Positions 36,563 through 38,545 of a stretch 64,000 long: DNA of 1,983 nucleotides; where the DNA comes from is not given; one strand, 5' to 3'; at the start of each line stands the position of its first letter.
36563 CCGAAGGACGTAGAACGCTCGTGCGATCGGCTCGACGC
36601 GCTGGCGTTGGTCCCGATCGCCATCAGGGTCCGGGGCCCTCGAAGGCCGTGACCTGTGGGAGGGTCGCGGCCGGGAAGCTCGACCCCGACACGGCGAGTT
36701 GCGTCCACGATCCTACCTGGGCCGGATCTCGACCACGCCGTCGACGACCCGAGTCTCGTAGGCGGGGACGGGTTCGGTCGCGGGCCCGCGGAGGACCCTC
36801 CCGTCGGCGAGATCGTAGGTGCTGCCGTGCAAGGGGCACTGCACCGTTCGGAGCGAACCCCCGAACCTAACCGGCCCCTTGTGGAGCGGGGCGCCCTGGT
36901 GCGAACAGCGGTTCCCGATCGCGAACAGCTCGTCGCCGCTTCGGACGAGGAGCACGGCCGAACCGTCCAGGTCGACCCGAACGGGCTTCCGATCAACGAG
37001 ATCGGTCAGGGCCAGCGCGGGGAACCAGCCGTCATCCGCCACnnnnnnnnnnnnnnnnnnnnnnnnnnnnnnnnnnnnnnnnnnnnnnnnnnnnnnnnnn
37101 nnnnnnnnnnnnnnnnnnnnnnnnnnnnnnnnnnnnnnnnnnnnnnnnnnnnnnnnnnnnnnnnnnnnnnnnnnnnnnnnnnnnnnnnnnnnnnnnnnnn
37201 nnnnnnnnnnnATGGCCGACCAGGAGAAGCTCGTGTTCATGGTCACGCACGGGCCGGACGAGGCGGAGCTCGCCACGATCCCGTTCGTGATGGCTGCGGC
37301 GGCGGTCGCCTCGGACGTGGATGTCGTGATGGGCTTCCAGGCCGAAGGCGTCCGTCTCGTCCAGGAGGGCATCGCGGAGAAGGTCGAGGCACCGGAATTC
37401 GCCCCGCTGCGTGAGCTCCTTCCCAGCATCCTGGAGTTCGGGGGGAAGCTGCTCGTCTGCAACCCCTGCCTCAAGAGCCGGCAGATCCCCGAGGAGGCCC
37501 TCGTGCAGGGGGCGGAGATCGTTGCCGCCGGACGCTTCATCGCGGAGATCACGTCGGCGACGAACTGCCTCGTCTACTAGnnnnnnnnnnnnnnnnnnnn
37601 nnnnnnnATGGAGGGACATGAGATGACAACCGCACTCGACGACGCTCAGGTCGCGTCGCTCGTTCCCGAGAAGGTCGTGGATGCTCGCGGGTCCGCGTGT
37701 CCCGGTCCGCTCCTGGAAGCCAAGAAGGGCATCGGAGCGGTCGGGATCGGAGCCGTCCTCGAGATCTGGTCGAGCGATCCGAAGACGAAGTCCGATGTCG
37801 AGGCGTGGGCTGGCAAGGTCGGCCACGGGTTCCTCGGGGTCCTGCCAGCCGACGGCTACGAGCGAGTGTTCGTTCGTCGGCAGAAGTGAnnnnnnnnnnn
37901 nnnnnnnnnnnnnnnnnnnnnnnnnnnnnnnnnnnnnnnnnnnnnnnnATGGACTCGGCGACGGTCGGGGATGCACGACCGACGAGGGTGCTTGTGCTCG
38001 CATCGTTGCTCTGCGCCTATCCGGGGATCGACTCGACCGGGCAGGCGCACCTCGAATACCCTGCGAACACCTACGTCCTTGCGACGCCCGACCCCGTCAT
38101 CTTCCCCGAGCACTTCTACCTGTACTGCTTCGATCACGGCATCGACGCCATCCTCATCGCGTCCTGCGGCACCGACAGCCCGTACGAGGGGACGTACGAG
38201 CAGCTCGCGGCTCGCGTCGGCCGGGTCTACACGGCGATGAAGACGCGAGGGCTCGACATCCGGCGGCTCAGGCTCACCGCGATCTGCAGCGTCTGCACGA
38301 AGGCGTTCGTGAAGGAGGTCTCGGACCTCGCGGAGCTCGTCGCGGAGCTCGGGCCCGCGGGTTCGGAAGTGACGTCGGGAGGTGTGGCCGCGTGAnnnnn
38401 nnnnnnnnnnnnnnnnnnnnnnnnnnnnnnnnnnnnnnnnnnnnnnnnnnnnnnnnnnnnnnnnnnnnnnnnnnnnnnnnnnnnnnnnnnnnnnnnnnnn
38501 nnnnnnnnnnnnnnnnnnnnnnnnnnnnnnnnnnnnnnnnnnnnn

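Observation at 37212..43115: DsrE - TusA - free MvhD-like - QmoABC-like module with no APS reductase in the window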

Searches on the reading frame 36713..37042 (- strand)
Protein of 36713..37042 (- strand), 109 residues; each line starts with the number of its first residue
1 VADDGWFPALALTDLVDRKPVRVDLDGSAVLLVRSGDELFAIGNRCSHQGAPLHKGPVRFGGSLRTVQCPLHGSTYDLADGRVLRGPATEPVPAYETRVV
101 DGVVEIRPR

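Call 3: search_protein_families(library=pfam, proteins=[window:36713-37042:-], max_evalue=0.01)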
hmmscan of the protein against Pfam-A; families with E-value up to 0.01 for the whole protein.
window:36713-37042:- (109 aa): 3 families
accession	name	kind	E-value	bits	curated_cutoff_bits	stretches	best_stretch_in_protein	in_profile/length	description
PF00355.32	Rieske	-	1.8e-19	69.8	20.3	1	6-96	2-88/88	Rieske [2Fe-2S] domain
PF13806.12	Rieske_2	-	3.2e-17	62.8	27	1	6-107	2-104/104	Rieske-like [2Fe-2S] domain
PF22543.2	Rieske_4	-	0.0089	16.7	28.4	1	27-84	21-78/119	Soluble Rieske-type ferredoxin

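Call 4: search_protein_families(library=ncbifam, proteins=[window:36713-37042:-], max_evalue=0.01)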
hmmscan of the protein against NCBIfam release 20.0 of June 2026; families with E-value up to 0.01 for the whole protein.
window:36713-37042:- (109 aa): 14 families
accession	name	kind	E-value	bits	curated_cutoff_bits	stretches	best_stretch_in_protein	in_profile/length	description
NF041683.1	ant_diox_AndAb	equivalog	9.1e-18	64.3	150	1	6-107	2-99/100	anthranilate 1,2-dioxygenase ferredoxin subunit AndAb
NF007422.0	PRK09965.1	equivalog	4.6e-16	58.8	113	1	9-106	6-98/106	bifunctional 3-phenylpropionate/cinnamic acid dioxygenase ferredoxin subunit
NF042948.2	3PPDioc_HcaC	equivalog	1.1e-14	54.6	150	1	13-105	10-99/105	3-phenylpropionate/cinnamic acid dioxygenase ferredoxin subunit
TIGR02378.1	nirD_assim_sml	equivalog_domain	8.7e-12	45.1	74.65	1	6-106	2-103/105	nitrite reductase small subunit NirD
TIGR02377.1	MocE_fam_FeS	subfamily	1e-08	35.1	136.15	1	6-106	2-99/101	MocE family 2Fe-2S type ferredoxin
NF010001.0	PRK13474.1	subfamily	2.8e-07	30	154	1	25-106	83-161/178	cytochrome b6-f complex iron-sulfur subunit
NF045928.1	Cytb6fFeSPetC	equivalog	6.5e-07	28.9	250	1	40-102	102-158/179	cytochrome b6-f complex iron-sulfur subunit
NF041174.1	SDX_Thmprot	equivalog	1.1e-05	25.6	170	1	16-94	12-87/109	sulredoxin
TIGR01416.1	Rieske_proteo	equivalog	0.00015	21.8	97.4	1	37-96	107-166/176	ubiquinol-cytochrome c reductase iron-sulfur subunit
TIGR02694.1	arsenite_ox_S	equivalog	0.0011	18.9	95.65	1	37-100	49-108/129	arsenate reductase (azurin) small subunit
NF007066.0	PRK09511.1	equivalog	0.002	18.3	135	1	29-107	29-107/108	nitrite reductase small subunit NirD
TIGR03229.1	benzo_1_2_benA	equivalog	0.0028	16.6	780.95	1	29-85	63-116/433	benzoate 1,2-dioxygenase large subunit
NF050121.1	bc1_QcrA_actin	exception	0.0038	16.8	275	1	40-97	241-295/319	cytochrome bc1 complex Rieske iron-sulfur subunit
NF058607.1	GlBtMonoOxGbcA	equivalog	0.0084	14.6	670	1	23-84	74-132/420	glycine betaine monooxygenase oxygenase subunit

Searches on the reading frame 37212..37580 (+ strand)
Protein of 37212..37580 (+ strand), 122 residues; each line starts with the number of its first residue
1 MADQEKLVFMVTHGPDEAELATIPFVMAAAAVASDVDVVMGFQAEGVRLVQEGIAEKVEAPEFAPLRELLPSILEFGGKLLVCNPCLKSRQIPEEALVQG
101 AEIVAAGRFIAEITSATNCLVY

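Call 3: search_protein_families(library=pfam, proteins=[window:37212-37580:+], max_evalue=0.01)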
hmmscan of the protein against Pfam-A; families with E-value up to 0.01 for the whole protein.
window:37212-37580:+ (122 aa): 2 families
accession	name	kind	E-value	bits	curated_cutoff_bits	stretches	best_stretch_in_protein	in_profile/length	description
PF02635.20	DsrE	-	3.3e-15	56.7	22.7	1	6-118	2-112/116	DsrE/DsrF-like family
PF13686.11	DrsE_2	-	0.00038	20.9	25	0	4-55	2-51/156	DsrE/DsrF/DrsH-like family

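Call 4: search_protein_families(library=ncbifam, proteins=[window:37212-37580:+], max_evalue=0.01)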
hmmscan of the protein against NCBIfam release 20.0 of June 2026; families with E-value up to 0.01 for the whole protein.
window:37212-37580:+ (122 aa): 2 families
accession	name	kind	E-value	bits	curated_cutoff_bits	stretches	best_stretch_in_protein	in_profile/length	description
NF047629.1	SulfCarrDsrE2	equivalog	0.0034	17.6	210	0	4-57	3-54/159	sulfur carrier protein DsrE2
TIGR03010.1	sulf_tusC_dsrF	equivalog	0.0053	16.7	94.15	1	6-119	1-113/116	sulfurtransferase complex subunit TusC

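Call 75: search_solved_structures(query=window:37212-37580:+, max_evalue=0.1)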
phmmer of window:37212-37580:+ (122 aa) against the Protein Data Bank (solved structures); distinct sequences matched with E-value up to 0.1: 2.
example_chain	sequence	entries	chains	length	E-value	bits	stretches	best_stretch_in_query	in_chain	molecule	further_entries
3mc3_A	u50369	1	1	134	3.4e-07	33.8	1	4-114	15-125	DsrE/DsrF-like family protein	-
3wad_A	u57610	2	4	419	0.076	16.6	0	24-73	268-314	Glycosyltransferase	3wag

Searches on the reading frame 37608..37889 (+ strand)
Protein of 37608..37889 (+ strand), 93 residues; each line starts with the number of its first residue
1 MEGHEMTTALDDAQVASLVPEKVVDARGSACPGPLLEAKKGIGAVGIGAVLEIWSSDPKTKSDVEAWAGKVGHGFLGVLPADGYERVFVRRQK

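Call 3: search_protein_families(library=pfam, proteins=[window:37608-37889:+], max_evalue=0.01)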
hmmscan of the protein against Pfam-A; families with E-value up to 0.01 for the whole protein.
window:37608-37889:+ (93 aa): 1 family
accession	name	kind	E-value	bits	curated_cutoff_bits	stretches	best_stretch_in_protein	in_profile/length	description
PF01206.22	TusA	-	8.7e-17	61.2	28.6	1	22-91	1-70/70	Sulfurtransferase TusA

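Call 4: search_protein_families(library=ncbifam, proteins=[window:37608-37889:+], max_evalue=0.01)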
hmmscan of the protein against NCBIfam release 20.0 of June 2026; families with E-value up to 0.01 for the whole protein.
window:37608-37889:+ (93 aa): 2 families
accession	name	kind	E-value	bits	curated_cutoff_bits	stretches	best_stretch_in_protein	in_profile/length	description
NF001423.0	PRK00299.1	equivalog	2.4e-06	27.3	78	1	19-77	7-65/82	sulfurtransferase TusA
TIGR03527.1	selenium_YedF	equivalog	0.00083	19.2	110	1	24-74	1-51/194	sulfurtransferase-like selenium metabolism protein YedF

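Call 76: search_solved_structures(query=window:37608-37889:+, max_evalue=0.01)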
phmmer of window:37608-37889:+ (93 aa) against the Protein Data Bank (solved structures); distinct sequences matched with E-value up to 0.01: 4.
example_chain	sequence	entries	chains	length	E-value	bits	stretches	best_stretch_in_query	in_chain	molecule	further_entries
1pav_A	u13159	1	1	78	9.6e-16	61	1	18-91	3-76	Hypothetical protein Ta1170/Ta1414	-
1jdq_A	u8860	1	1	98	7.5e-07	32.5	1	15-78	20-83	HYPOTHETICAL PROTEIN TM0983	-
1dcj_A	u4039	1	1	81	0.0023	21.4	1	20-83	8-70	YHHP PROTEIN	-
3lvj_C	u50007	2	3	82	0.0023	21.4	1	20-83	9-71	Sulfurtransferase tusA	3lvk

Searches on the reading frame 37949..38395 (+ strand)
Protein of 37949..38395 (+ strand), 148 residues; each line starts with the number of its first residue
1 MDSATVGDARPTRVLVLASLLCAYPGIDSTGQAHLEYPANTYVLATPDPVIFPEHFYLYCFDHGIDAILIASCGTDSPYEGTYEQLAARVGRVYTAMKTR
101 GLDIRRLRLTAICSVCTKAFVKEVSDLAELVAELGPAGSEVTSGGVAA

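Call 3: search_protein_families(library=pfam, proteins=[window:37949-38395:+], max_evalue=0.01)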
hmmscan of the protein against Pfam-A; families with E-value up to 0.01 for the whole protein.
window:37949-38395:+ (148 aa): 1 family
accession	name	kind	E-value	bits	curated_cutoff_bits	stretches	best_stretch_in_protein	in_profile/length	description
PF02662.21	FlpD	-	3.2e-14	53.4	22.3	1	14-135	1-123/123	Methyl-viologen-reducing hydrogenase, delta subunit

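Call 4: search_protein_families(library=ncbifam, proteins=[window:37949-38395:+], max_evalue=0.01)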
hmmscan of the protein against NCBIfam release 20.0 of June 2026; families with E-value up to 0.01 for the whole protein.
window:37949-38395:+ (148 aa): 4 families
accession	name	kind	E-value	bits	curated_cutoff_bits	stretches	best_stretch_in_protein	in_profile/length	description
NF040770.1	hetero_SS_HdrA2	exception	1.4e-13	49.9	1100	1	9-140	645-777/777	CoB-CoM heterodisulfide reductase HdrA2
NF045873.1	F420_non_VhuD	exception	6.8e-09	35.9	215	1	16-137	6-128/132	F420-non-reducing hydrogenase iron-sulfur subunit VhuD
NF041778.1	hetero_SS_HdrA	equivalog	5.5e-05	21.2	1400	1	10-79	652-721/771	ferredoxin:CoB-CoM heterodisulfide reductase subunit HdrA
NF041891.1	hdrA_Methbact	equivalog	0.00067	18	1300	1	22-118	653-745/762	ferredoxin:CoB-CoM heterodisulfide reductase subunit HdrA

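Call 29: search_solved_structures(query=window:37949-38395:+, max_evalue=1, show_alignments=4)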
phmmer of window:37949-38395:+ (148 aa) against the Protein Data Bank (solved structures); distinct sequences matched with E-value up to 1: 7.
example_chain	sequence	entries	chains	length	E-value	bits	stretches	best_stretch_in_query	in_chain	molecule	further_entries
7bkb_F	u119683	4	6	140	9.3e-10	41.9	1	10-137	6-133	F420-non-reducing hydrogenase subunit D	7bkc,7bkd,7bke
9sw2_D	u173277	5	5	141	1.1e-07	35.1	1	14-137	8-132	F420-non-reducing hydrogenase iron-sulfur subunit D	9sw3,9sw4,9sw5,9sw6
8rvu_F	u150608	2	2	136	2.9e-06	30.6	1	20-137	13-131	Methyl viologen-reducing hydrogenase, subunit D-related protein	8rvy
8rvv_F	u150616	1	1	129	4.2e-06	30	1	20-136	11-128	Methyl viologen-reducing hydrogenase, subunit D-related protein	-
5odc_D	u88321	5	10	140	3.2e-05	27.1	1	18-137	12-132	Methyl-viologen reducing hydrogenase subunit D | Methyl-viologen reducing hydrogenase, subunit D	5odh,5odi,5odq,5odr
9sfi_K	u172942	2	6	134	0.0006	23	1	21-136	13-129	F420-non-reducing hydrogenase subunit delta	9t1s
7vg4_A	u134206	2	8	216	0.37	14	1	80-146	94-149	Methenyltetrahydrofolate cyclohydrolase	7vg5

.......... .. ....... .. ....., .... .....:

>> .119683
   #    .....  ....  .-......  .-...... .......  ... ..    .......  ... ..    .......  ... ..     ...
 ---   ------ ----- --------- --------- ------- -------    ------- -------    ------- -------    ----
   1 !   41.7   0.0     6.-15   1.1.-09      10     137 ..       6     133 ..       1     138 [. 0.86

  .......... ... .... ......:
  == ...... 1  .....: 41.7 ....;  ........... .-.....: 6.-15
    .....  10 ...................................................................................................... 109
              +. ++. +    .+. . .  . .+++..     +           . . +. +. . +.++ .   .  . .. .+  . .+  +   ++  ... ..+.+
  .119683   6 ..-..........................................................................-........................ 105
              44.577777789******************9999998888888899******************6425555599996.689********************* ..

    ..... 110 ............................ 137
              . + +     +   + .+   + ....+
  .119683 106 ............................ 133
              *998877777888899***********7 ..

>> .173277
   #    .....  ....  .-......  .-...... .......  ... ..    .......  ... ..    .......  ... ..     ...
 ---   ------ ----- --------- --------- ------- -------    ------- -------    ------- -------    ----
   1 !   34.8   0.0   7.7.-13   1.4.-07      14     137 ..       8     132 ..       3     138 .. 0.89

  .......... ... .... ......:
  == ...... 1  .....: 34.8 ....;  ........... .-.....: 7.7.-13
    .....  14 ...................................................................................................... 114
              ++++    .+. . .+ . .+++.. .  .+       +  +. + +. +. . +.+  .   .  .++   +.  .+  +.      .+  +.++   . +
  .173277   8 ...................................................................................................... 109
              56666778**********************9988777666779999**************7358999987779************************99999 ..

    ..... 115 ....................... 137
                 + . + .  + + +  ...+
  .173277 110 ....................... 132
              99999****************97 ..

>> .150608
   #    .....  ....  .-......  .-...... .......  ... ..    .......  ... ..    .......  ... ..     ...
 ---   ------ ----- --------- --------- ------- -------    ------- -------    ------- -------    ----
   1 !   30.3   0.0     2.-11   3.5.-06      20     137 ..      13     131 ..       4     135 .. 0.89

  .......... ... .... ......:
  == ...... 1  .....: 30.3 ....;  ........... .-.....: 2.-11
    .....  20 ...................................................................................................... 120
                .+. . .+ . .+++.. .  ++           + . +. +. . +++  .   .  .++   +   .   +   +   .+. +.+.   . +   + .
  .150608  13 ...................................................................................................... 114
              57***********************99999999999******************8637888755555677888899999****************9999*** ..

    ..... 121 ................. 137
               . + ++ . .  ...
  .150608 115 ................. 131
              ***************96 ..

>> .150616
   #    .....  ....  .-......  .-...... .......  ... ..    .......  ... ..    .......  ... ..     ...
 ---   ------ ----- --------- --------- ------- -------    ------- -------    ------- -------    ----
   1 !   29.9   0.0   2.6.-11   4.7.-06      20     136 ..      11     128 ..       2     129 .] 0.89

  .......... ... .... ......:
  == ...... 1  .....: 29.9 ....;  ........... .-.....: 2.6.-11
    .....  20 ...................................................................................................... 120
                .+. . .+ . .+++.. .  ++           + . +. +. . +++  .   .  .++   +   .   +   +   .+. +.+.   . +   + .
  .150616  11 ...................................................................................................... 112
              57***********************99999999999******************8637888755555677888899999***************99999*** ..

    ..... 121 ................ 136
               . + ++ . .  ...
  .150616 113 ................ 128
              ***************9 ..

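Call 52: search_protein_representatives(protein=window:37949-38395:+)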
Query: 148 residues. Proteins with E-value up to 0.001 (for the whole library): 216; up to 1e-10: 79; up to 1e-30: 7. The best 150 are listed.
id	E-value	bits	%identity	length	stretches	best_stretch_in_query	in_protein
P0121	6.1e-42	159.2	79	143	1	12-98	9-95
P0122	1.8e-39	151.2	52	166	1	13-139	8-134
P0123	2.2e-36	141.2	62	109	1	36-141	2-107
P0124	7.9e-34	132.9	47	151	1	11-143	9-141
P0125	3.1e-33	131.0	75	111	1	35-114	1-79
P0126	3.6e-32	127.5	43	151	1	11-132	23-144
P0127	7.5e-31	123.3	46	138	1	13-137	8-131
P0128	1.2e-30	122.6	55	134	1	12-109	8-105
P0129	7.8e-30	120.0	43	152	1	7-136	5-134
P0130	2.9e-28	114.8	52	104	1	47-142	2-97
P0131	1.9e-26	109.0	68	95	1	5-75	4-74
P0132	8.8e-26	106.8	40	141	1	13-132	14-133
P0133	9.1e-26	106.8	52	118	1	7-96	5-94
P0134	1.0e-25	106.6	51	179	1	8-107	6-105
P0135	3.5e-25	104.9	56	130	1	51-138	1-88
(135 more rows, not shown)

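Call 68: find_homologous_proteins(query=window:37949-38395:+, max_evalue=0.001)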
Query window:37949-38395:+ (148 aa): 294 proteins with E <= 0.001 among 401 candidates; the best 120 are listed.
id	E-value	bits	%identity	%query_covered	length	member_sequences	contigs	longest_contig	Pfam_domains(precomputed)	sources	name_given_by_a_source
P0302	2.2e-82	292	99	90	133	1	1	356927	PF02662.22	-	-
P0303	2.7e-75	269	82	100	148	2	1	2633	PF02662.22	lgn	-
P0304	1.9e-73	263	86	91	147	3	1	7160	PF02662.22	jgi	jgi:F420-non-reducing hydrogenase iron-sulfur subunit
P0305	4.6e-71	255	85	87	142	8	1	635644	PF02662.22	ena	-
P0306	3.4e-70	252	84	89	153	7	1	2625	PF02662.22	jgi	-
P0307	9.1e-70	251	78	94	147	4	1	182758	PF02662.22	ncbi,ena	-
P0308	2.7e-69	250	82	87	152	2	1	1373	PF02662.22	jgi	jgi:coenzyme F420-reducing hydrogenase delta subunit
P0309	1.1e-68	248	80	93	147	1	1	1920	PF02662.22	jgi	jgi:F420-non-reducing hydrogenase iron-sulfur subunit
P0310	1.2e-68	247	78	97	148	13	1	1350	PF02662.22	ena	-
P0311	1.2e-68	247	85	85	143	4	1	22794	PF02662.22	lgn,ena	-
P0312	1.3e-68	247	80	89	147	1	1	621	PF02662.22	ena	-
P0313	1.7e-68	247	83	88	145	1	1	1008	PF02662.22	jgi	jgi:coenzyme F420-reducing hydrogenase delta subunit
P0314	2.4e-68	246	79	93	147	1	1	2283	PF02662.22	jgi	jgi:F420-non-reducing hydrogenase iron-sulfur subunit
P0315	3.8e-68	246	79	95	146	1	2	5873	PF02662.22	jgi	jgi:coenzyme F420-reducing hydrogenase delta subunit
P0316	9.3e-68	245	81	90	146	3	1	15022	PF02662.22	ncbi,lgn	ncbi:MAG TPA: hydrogenase iron-sulfur subunit [Actinomycetota bacterium]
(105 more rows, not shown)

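Call 77: predict_structure(alignment_id=A4)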
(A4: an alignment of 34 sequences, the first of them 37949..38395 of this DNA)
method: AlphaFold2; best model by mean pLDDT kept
length: 148 residues; sequences in the alignment: 34
mean_pLDDT: 79.4   pTM: 0.78
mean pLDDT of the five models: 79.4, 76.7, 76.1, 75.9, 75.7
residues with pLDDT >= 90: 62; 70-90: 49; 50-70: 21; < 50: 16
segments of 3 or more residues with pLDDT < 50: 1-7, 141-148
pLDDT, mean of each block of 10 residues (from residue 1): 50 86 55 70 85 93 94 76 90 96 95 80 92 80 43
secondary structure, 60 per line:
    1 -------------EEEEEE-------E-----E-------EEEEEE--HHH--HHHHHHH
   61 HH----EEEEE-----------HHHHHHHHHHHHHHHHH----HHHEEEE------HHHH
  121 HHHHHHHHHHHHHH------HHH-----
elements in order: E14-19 E41-46 H54-62 E67-71 H83-99 E107-110 H117-134

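Call 79: fold_search(model_id=the predicted structure, library=pdb)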
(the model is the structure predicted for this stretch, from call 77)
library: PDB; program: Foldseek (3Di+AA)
matches with E <= 10: 1242; with E <= 0.001: 4
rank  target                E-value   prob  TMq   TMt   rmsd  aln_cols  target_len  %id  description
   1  5odh_D                4.6e-10  1.00  0.72  0.77   3.3       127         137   20  Heterodisulfide reductase / [NiFe]-hydrogenase complex from Methanothermococcus thermolithotrophicus soaked with heter (released 2017-08-30)
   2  5odc_D                3.2e-09  1.00  0.71  0.76   3.3       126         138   21  Heterodisulfide reductase / [NiFe]-hydrogenase complex from Methanothermococcus thermolithotrophicus at 2.3 A resoluti (released 2017-08-30)
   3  8rvu_F                5.4e-09  1.00  0.72  0.82   3.3       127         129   23  CryoEM structure of the Elp-Hdr complex of Methanothermobacter marburgensis state 2 (composite structure) (released 2025-05-14)
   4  7bkb_F                8.1e-09  1.00  0.73  0.78   3.7       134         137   23  Formate dehydrogenase - heterodisulfide reductase - formylmethanofuran dehydrogenase complex from Methanospirillum hun (released 2021-09-29)
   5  6p6f_B                1.1e-02  0.97  0.49  0.49   6.9       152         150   12  BG505 SOSIP-I53-50NP (released 2019-06-19)
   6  9znh_D                1.4e-02  0.85  0.41  0.41   6.6       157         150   12  Crystal Structure of 6,7-dimethyl-8-ribityllumazine synthase from Bordetella pertussis (released 2025-12-24)
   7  7e16_A                1.7e-02  0.33  0.25  0.21   9.5       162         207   14  crystal structure of GDSL esterase from Geobacillus thermodenitrificans (released 2021-04-14)
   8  2obx_B                1.8e-02  0.94  0.49  0.49   7.5       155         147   11  Lumazine synthase RibH2 from Mesorhizobium loti (Gene mll7281, Swiss-Prot entry Q986N2) complexed with inhibitor 5-Nit (released 2007-08-14)
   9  1kz4_A                1.8e-02  0.87  0.43  0.43   7.1       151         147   12  Mutant enzyme W63Y Lumazine Synthase from S.pombe (released 2002-07-24)
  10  9yl5_B                1.8e-02  0.75  0.40  0.39   6.7       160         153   15  Crystal Structure of 6,7-dimethyl-8-ribityllumazine synthase from Bordetella pertussis in complex with 5-amino-6-(D-ri (released 2025-10-22)
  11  8ik1_A                2.2e-02  0.33  0.26  0.22   9.6       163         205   14  EstL5 in complex of PMSF (released 2023-03-29)
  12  1kz4_C                2.3e-02  0.85  0.46  0.46   6.9       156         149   12  Mutant enzyme W63Y Lumazine Synthase from S.pombe (released 2002-07-24)
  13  9yl5_C                2.5e-02  0.72  0.41  0.40   6.4       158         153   14  Crystal Structure of 6,7-dimethyl-8-ribityllumazine synthase from Bordetella pertussis in complex with 5-amino-6-(D-ri (released 2025-10-22)
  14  1kz4_E                2.7e-02  0.85  0.44  0.43   7.0       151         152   13  Mutant enzyme W63Y Lumazine Synthase from S.pombe (released 2002-07-24)
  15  9znh_A                2.9e-02  0.82  0.43  0.42   6.0       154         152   13  Crystal Structure of 6,7-dimethyl-8-ribityllumazine synthase from Bordetella pertussis (released 2025-12-24)
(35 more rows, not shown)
